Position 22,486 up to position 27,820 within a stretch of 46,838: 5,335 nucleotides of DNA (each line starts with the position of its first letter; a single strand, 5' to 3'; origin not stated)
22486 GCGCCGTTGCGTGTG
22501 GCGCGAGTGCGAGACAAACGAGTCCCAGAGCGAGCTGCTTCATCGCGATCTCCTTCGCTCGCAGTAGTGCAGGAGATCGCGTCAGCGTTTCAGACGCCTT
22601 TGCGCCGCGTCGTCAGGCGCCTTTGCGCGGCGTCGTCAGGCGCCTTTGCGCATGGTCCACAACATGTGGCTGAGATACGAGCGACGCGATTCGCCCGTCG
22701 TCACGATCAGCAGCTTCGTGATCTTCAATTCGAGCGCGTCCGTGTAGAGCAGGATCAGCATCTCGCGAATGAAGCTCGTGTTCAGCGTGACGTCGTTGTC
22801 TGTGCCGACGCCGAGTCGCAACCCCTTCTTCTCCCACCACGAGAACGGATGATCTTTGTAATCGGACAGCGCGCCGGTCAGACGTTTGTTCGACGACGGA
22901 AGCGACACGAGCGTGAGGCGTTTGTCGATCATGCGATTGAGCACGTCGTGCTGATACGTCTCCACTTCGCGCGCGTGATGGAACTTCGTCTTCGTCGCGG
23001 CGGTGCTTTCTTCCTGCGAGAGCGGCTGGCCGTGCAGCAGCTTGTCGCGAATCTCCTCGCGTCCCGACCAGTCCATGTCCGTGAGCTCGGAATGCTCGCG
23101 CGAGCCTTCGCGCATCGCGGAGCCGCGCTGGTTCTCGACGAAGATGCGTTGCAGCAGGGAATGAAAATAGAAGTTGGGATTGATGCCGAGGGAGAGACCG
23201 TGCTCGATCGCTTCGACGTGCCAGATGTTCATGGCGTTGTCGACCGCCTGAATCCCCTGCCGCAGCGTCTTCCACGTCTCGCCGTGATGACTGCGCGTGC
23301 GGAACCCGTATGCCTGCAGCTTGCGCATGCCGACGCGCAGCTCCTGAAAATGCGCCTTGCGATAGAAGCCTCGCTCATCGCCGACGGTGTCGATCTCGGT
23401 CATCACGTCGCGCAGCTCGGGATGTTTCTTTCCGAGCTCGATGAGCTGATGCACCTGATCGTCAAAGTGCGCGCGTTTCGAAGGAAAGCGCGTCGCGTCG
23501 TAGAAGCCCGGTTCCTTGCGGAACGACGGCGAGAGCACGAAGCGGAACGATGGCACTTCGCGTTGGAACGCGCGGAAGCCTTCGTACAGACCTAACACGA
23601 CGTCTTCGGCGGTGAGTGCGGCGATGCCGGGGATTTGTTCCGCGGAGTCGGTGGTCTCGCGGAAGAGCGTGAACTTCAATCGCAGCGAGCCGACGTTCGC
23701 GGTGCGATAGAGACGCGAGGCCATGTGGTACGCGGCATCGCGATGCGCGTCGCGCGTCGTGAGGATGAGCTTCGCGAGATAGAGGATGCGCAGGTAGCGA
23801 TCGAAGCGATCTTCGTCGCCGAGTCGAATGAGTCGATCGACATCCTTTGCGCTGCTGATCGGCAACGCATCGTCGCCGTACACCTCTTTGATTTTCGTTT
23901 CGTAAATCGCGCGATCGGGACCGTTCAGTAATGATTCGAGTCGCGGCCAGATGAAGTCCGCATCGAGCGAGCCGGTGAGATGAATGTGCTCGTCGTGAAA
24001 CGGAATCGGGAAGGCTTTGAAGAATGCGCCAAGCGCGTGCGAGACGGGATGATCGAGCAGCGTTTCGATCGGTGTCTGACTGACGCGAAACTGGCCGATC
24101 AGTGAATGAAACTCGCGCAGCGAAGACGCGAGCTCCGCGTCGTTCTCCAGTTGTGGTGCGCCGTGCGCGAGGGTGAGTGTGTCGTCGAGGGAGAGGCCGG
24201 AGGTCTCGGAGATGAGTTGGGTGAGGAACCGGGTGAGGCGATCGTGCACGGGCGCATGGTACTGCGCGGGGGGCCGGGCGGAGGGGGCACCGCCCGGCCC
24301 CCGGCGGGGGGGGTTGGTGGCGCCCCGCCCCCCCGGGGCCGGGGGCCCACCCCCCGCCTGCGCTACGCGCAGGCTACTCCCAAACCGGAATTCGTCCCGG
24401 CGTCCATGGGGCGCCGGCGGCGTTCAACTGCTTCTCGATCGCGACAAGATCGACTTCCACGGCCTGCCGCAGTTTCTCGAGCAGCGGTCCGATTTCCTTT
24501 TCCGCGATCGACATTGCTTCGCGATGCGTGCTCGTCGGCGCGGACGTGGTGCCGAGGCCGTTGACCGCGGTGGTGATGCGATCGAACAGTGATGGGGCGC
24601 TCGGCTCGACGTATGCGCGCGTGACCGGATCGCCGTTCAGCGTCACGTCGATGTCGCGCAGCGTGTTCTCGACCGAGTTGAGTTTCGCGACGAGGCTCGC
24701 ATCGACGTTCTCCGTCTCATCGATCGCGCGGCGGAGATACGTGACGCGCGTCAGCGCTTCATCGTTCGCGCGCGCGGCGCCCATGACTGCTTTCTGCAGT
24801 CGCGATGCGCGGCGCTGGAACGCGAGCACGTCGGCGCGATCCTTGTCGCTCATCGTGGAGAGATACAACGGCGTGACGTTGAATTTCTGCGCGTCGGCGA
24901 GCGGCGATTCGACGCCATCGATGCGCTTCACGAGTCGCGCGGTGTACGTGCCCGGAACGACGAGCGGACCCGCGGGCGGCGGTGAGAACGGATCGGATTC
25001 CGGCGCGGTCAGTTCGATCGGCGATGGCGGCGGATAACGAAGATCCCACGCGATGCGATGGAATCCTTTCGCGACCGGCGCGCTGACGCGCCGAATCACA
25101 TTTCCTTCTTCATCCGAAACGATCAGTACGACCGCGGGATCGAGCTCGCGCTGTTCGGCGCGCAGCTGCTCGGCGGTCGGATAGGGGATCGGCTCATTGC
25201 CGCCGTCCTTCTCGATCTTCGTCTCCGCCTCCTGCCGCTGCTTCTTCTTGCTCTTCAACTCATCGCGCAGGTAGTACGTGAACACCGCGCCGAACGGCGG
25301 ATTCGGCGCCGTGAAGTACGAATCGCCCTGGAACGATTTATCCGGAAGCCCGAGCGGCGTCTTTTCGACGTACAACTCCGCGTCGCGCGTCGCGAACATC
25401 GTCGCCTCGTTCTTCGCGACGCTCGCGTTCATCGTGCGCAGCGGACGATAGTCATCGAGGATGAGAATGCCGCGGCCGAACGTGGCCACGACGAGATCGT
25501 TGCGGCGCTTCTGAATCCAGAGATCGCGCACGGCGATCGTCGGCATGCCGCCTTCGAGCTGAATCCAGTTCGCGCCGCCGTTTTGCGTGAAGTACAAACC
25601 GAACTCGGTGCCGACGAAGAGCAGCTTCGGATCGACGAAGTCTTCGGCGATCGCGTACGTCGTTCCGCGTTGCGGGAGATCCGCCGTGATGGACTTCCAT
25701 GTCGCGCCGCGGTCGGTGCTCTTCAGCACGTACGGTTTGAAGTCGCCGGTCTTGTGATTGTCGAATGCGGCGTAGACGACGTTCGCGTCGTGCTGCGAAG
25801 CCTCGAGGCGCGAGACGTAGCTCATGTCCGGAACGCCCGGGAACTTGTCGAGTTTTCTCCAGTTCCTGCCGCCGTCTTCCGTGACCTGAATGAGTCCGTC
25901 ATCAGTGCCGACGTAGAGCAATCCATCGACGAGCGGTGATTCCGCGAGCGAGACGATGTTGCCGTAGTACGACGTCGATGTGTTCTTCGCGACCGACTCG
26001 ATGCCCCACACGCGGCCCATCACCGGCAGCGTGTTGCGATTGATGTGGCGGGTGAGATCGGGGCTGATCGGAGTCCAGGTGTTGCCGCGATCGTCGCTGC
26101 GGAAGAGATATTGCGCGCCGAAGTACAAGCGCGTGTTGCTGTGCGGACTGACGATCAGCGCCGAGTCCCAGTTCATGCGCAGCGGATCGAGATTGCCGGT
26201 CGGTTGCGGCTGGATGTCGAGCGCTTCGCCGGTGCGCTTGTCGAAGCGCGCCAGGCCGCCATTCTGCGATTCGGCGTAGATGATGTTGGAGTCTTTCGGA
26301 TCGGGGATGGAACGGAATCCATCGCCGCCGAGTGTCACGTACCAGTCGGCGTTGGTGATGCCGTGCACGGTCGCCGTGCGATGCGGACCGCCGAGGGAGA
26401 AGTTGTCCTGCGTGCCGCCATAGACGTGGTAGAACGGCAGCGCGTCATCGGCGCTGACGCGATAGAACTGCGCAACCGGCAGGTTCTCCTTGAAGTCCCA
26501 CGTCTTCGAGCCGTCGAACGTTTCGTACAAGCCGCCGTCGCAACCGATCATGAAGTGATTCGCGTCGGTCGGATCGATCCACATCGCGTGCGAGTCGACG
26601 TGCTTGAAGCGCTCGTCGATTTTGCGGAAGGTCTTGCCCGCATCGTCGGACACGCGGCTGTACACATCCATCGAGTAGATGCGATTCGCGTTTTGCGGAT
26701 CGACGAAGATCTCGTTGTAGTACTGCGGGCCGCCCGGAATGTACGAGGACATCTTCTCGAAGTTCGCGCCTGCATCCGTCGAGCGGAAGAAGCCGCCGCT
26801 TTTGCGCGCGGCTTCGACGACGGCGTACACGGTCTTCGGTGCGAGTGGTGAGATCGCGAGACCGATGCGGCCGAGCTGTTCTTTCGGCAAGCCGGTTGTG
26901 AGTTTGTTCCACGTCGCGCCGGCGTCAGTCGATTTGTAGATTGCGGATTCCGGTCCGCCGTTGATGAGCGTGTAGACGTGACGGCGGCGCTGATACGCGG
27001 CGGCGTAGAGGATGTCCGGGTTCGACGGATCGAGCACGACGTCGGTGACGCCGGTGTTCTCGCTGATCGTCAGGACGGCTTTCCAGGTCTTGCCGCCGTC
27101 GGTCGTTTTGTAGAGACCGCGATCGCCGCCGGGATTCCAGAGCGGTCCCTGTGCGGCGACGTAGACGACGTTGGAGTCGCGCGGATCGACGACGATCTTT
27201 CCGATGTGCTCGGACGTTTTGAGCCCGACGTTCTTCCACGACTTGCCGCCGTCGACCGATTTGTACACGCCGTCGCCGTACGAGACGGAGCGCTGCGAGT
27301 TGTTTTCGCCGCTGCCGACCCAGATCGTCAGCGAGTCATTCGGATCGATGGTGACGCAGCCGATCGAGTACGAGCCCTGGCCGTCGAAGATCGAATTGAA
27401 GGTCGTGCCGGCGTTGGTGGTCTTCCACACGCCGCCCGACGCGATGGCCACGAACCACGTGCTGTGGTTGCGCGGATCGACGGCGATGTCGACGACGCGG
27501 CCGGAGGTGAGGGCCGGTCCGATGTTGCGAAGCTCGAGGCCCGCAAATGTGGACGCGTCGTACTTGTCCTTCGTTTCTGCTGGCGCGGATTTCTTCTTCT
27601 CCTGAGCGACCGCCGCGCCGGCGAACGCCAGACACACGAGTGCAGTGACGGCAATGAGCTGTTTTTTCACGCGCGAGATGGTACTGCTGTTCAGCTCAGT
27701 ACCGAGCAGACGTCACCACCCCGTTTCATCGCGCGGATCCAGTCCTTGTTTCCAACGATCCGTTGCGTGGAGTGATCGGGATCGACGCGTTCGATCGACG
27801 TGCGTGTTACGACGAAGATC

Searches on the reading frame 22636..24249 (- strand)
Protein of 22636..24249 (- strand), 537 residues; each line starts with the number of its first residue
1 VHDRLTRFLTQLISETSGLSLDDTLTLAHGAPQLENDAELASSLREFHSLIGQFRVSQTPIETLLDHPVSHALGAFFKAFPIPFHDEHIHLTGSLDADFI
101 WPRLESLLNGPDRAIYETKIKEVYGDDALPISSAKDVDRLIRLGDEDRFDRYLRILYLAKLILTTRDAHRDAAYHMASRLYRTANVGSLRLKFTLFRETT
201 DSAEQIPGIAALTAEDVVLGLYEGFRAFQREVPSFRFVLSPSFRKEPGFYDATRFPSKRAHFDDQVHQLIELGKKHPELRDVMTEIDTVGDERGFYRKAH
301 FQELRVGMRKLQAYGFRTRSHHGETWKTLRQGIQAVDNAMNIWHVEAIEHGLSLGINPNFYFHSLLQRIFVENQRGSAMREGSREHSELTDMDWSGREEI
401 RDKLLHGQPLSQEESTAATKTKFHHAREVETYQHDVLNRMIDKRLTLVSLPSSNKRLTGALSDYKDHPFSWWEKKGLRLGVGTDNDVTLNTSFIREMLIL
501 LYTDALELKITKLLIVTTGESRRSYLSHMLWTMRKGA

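Call 24: search_protein_families(library=pfam, proteins=[window:22636-24249:-], max_evalue=0.0001)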
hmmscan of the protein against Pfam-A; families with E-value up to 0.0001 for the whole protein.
window:22636-24249:- (537 aa): 1 family
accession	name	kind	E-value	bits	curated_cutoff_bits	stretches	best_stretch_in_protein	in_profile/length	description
PF00962.28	A_deaminase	-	3.7e-10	39.8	27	0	125-353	26-221/330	Adenosine deaminase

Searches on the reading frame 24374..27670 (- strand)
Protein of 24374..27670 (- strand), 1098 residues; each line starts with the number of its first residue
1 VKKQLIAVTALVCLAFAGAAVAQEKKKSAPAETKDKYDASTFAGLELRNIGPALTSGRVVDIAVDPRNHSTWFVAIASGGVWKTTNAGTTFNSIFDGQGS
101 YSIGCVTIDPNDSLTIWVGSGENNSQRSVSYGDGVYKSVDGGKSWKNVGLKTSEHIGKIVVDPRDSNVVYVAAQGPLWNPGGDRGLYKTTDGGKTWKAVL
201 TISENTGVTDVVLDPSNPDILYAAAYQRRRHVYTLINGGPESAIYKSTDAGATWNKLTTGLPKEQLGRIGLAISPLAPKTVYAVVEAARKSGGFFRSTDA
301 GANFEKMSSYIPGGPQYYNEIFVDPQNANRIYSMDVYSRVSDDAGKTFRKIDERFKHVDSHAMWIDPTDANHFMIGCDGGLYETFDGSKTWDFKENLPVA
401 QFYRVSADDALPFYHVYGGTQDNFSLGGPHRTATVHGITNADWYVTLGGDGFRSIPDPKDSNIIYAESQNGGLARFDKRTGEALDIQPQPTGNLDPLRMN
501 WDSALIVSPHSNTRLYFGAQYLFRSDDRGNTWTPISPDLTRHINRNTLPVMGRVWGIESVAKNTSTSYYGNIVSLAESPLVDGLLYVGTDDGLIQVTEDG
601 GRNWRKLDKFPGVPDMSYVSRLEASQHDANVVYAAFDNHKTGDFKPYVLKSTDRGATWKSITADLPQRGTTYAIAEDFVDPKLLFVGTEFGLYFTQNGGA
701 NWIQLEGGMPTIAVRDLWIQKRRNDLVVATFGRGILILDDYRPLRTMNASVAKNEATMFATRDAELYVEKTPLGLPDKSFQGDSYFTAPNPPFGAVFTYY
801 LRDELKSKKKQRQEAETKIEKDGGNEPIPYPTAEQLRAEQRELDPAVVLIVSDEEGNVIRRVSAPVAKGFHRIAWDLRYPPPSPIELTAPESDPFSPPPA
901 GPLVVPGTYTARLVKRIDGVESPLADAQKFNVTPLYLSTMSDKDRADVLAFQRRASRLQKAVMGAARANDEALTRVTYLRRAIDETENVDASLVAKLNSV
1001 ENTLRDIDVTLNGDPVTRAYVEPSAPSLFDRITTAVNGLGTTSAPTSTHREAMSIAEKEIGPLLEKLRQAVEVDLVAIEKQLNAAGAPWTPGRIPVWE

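Call 25: search_protein_families(library=pfam, proteins=[window:24374-27670:-], max_evalue=0.0001)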
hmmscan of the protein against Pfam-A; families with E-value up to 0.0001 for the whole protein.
window:24374-27670:- (1098 aa): 4 families
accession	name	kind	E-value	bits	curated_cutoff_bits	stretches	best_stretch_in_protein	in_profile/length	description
PF15902.12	Sortilin-Vps10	-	1.1e-32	113.8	33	2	135-226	3-88/446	Sortilin, neurotensin receptor 3,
PF02012.26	BNR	-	3.6e-13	47.8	27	0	187-197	1-11/12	BNR/Asp-box repeat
PF14870.12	PSII_BNR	-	2.3e-09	37.4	27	0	362-397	20-55/303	Photosynthesis system II assembly factor YCF48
PF15899.11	BNR_6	-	8.8e-07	28.8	27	0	522-533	1-12/14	BNR-Asp box repeat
